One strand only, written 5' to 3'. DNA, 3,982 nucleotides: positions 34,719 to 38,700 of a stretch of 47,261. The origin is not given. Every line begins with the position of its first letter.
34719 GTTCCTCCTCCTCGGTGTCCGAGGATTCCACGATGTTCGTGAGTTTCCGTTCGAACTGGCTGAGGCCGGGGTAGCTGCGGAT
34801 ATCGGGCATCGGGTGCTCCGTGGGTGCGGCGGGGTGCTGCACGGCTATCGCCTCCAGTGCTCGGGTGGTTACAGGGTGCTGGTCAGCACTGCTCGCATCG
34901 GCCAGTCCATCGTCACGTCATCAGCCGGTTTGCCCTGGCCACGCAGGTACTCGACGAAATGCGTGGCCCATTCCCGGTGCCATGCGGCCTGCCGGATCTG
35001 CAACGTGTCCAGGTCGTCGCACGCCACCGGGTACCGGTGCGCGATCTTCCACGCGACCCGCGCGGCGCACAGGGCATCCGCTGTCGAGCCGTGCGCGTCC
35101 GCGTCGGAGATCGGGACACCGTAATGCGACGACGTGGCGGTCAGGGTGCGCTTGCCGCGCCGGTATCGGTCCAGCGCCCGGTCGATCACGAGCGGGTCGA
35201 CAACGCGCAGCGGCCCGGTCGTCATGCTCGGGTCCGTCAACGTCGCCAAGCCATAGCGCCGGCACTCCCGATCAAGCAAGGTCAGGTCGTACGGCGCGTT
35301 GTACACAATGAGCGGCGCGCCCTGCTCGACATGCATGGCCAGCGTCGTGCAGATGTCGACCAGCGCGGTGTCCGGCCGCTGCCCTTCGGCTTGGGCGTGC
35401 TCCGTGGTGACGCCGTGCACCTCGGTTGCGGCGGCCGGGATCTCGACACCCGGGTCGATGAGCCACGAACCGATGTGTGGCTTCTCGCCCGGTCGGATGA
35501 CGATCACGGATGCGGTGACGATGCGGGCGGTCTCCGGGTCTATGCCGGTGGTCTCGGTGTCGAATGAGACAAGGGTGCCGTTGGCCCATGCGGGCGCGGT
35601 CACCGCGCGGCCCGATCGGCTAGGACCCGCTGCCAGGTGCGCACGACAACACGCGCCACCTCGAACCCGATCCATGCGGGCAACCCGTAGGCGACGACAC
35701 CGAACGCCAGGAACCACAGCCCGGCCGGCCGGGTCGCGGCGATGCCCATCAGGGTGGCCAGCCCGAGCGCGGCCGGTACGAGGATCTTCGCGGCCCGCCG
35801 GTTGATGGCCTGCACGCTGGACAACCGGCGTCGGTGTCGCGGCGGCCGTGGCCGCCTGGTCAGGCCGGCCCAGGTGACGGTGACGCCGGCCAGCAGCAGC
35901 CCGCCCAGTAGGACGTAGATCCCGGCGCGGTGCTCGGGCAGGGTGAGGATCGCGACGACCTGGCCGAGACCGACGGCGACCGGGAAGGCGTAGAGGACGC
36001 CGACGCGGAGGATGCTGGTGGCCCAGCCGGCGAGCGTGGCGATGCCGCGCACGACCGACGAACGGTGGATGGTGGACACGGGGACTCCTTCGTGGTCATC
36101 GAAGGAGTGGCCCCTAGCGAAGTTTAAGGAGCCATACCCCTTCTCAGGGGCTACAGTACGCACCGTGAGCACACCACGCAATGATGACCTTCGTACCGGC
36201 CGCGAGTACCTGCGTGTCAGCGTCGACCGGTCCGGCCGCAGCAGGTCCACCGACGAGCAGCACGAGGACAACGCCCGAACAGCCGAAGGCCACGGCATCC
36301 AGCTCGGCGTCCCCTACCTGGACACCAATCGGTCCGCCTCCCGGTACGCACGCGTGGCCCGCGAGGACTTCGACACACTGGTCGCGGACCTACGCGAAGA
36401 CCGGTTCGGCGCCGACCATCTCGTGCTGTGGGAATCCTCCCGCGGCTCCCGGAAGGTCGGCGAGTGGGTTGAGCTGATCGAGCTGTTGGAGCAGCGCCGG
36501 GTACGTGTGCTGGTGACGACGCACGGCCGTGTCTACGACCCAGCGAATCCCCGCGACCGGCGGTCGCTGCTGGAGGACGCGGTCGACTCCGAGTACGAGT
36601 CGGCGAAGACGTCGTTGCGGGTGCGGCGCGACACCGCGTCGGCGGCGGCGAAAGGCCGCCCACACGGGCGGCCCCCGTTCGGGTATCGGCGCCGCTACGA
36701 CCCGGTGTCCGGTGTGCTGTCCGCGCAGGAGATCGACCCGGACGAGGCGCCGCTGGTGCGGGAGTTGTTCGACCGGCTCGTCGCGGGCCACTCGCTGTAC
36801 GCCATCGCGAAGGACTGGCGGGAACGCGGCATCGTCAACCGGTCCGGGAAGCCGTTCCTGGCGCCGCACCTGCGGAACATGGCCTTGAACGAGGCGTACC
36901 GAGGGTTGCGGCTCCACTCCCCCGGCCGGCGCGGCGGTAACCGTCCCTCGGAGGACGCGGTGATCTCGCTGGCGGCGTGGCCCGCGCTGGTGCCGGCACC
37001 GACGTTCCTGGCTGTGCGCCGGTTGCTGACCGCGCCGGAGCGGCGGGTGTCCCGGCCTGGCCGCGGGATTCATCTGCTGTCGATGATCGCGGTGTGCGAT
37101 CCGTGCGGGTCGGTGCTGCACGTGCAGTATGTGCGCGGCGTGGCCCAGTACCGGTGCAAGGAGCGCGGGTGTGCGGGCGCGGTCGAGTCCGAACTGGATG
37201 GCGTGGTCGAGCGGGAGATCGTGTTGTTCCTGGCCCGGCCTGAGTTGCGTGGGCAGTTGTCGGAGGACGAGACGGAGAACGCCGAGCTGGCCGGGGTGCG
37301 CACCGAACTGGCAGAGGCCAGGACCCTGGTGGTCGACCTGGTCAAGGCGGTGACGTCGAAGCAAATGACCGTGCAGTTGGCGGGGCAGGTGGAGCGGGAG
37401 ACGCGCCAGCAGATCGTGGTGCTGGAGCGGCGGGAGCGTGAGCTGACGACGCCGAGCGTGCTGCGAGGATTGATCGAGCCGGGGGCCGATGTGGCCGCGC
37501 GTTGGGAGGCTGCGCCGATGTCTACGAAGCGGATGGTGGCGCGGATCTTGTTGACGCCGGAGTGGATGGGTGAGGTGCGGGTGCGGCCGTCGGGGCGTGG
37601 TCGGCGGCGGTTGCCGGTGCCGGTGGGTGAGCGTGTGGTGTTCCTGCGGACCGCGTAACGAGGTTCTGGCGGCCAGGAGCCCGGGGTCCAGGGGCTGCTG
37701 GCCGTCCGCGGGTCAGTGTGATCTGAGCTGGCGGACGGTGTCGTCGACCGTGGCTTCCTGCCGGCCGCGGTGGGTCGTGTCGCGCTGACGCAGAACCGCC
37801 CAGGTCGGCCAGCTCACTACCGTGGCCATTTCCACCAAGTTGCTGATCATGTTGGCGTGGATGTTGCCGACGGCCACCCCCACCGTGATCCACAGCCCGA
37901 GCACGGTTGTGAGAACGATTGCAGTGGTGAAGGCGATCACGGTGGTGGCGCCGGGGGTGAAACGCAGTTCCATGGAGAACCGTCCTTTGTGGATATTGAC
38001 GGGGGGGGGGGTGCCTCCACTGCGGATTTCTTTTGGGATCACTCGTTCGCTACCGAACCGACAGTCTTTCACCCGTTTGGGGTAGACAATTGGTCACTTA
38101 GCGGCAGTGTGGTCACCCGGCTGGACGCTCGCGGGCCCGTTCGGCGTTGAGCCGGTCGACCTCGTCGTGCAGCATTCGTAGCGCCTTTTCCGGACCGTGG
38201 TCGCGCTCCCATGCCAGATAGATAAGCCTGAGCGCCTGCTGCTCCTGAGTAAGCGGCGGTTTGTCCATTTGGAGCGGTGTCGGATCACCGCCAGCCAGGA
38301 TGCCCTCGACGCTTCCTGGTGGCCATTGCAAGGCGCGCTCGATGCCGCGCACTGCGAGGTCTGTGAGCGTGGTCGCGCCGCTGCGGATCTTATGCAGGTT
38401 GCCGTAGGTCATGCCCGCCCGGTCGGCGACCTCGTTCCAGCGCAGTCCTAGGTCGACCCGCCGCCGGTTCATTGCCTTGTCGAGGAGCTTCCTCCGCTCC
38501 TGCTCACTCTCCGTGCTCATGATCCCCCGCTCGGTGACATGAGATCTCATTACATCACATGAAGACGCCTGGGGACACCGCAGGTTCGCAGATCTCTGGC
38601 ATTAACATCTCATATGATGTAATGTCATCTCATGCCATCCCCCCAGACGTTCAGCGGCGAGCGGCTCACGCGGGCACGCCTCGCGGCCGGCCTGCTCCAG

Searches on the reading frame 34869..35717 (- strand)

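Call 9: search_protein_families(library=pfam, max_evalue=0.01, proteins=[window:34869-35717:-])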
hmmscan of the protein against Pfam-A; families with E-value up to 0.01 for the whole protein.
window:34869-35717:- (282 aa): 2 families
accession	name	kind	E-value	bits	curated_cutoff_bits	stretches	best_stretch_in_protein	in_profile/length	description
PF00929.31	RNase_T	-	2e-10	41.9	24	1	50-221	1-163/164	Exonuclease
PF13482.12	RNase_H_2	-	0.00048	20.5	22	0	52-175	3-92/165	RNase_H superfamily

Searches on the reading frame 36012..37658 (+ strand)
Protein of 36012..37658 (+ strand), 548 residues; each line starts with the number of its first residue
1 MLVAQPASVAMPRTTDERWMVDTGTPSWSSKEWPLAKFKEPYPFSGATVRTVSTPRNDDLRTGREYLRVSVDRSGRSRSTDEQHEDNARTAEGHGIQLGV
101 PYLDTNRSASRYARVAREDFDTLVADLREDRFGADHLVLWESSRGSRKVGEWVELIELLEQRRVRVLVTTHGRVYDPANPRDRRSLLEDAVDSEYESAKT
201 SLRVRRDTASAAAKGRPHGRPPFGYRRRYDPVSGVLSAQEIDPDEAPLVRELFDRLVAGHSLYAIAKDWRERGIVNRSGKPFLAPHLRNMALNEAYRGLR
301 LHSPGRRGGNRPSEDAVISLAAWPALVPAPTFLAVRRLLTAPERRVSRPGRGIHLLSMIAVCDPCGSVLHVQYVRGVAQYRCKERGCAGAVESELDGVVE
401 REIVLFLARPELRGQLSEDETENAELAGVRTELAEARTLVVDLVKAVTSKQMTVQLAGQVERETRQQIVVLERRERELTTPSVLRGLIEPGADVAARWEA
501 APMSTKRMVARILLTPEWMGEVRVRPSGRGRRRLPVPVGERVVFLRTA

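Call 9: search_protein_families(library=pfam, max_evalue=0.01, proteins=[window:36012-37658:+])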
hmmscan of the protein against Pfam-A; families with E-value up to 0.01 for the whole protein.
window:36012-37658:+ (548 aa): 2 families
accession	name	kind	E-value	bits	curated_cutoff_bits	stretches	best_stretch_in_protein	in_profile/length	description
PF00239.26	Resolvase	-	2e-17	64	23.3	1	66-216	4-144/145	Resolvase, N terminal domain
PF07508.19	Recombinase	-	1.2e-14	54.9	21.1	1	243-339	1-99/102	Recombinase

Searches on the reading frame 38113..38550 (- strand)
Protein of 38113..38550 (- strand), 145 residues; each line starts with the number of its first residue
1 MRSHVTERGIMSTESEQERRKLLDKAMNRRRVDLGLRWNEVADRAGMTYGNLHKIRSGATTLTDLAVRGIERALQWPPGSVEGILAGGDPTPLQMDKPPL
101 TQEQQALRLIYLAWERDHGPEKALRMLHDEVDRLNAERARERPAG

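Call 88: search_protein_families(library=pfam, max_evalue=0.05, proteins=[window:38113-38550:-])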
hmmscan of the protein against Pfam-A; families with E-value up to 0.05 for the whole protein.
window:38113-38550:- (145 aa): 2 families
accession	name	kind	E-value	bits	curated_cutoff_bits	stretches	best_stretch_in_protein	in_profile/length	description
PF01381.28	HTH_3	-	0.01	16.3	23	1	30-75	4-49/55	Helix-turn-helix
PF13560.12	HTH_31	-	0.044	14.5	27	0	29-77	8-57/64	Helix-turn-helix domain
